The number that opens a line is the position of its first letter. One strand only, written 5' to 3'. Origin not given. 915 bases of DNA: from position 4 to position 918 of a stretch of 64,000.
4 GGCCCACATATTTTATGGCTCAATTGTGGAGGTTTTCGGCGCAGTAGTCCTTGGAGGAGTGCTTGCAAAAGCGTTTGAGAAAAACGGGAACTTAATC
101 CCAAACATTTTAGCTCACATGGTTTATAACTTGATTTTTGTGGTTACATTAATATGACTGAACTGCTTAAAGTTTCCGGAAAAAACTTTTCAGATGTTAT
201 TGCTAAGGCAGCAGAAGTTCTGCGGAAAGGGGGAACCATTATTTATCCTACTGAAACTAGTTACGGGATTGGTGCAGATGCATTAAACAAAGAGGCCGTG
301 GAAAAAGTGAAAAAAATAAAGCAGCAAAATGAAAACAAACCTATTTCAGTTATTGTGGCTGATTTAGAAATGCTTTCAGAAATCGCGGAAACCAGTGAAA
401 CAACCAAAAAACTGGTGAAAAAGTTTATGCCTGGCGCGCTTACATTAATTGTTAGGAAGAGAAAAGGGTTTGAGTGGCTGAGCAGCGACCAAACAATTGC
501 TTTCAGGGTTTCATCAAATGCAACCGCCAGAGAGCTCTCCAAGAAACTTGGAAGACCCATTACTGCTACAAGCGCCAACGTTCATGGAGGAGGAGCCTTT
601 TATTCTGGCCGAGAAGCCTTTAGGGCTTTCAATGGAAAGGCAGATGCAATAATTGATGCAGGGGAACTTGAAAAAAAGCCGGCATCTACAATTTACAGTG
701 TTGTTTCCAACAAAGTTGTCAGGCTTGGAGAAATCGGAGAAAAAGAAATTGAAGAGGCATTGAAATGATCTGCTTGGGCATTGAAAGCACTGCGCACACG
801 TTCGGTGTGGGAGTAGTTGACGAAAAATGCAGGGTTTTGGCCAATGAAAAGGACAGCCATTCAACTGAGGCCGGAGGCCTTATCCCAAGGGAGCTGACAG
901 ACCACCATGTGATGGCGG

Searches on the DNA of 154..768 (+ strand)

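Call 74: search_rna_families(source=L248, start=1916, end=2439, threshold=evalue, max_evalue=1)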
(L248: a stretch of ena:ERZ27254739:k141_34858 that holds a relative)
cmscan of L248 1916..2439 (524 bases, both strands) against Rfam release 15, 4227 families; matches with E-value up to 1: 3.
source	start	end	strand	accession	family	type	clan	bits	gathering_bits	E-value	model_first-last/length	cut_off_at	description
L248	2073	2154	+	RF03664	MIR6288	Gene; miRNA;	-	18.2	74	0.83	1-92/92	no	MIR6288 microRNA precursor family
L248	2040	2133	+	RF00015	U4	Gene; snRNA; splicing;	CL00007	14.5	46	0.65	1-138/138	no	U4 spliceosomal RNA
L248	2062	2140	-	RF02637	EF0408_EF0409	Gene; sRNA;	-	13.3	440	0.41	147-231/412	no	Enterococcus sRNA EF0408_EF0409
